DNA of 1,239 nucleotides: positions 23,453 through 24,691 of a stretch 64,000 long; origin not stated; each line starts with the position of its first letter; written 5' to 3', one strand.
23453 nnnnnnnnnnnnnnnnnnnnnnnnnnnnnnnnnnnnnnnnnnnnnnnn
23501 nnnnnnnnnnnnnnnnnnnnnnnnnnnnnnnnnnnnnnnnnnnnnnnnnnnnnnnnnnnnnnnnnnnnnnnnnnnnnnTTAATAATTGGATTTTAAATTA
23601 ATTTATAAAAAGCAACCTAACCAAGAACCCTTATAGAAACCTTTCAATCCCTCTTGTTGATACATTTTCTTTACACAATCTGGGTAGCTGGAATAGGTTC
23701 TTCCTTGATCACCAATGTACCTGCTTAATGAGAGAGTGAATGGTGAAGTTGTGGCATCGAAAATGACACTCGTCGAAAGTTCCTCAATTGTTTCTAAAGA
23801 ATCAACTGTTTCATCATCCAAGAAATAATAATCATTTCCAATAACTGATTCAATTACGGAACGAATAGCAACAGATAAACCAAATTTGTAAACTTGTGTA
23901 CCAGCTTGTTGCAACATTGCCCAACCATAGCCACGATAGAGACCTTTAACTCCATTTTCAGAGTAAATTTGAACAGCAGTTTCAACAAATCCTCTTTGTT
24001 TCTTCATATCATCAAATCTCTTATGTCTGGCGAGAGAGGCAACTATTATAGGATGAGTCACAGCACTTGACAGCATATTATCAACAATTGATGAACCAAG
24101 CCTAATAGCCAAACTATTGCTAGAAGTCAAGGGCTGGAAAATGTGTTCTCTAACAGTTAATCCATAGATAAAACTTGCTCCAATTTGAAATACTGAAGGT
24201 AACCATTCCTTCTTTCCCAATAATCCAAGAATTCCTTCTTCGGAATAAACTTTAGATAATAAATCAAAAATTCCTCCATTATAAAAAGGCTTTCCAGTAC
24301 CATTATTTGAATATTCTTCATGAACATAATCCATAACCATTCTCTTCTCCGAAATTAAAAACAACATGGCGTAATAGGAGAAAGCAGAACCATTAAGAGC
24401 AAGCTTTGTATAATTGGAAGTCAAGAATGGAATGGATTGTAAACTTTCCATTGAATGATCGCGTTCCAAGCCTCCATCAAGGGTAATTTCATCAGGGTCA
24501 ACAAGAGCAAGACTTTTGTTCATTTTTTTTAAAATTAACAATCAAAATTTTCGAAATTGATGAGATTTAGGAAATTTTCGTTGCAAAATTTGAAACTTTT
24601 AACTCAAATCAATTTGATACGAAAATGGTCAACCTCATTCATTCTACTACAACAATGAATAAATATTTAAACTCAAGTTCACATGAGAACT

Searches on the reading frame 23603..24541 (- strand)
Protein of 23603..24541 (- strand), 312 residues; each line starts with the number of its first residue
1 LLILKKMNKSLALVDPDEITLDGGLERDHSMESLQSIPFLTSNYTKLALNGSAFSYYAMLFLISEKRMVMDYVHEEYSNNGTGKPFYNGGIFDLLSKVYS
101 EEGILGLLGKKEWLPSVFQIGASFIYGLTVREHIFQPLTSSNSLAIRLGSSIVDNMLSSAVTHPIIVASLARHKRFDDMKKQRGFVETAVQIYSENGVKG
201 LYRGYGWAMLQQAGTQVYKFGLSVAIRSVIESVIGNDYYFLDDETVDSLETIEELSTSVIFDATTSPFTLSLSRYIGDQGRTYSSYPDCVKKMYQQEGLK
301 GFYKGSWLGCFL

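Call 58: search_protein_families(library=pfam, proteins=[window:23603-24541:-], max_evalue=0.00001)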
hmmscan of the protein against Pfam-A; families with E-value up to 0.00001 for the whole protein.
window:23603-24541:- (312 aa): 1 family
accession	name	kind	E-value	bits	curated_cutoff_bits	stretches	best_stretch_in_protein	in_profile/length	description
PF00153.32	Mito_carr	-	4.6e-18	65.2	22.3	1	143-223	4-85/96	Mitochondrial carrier protein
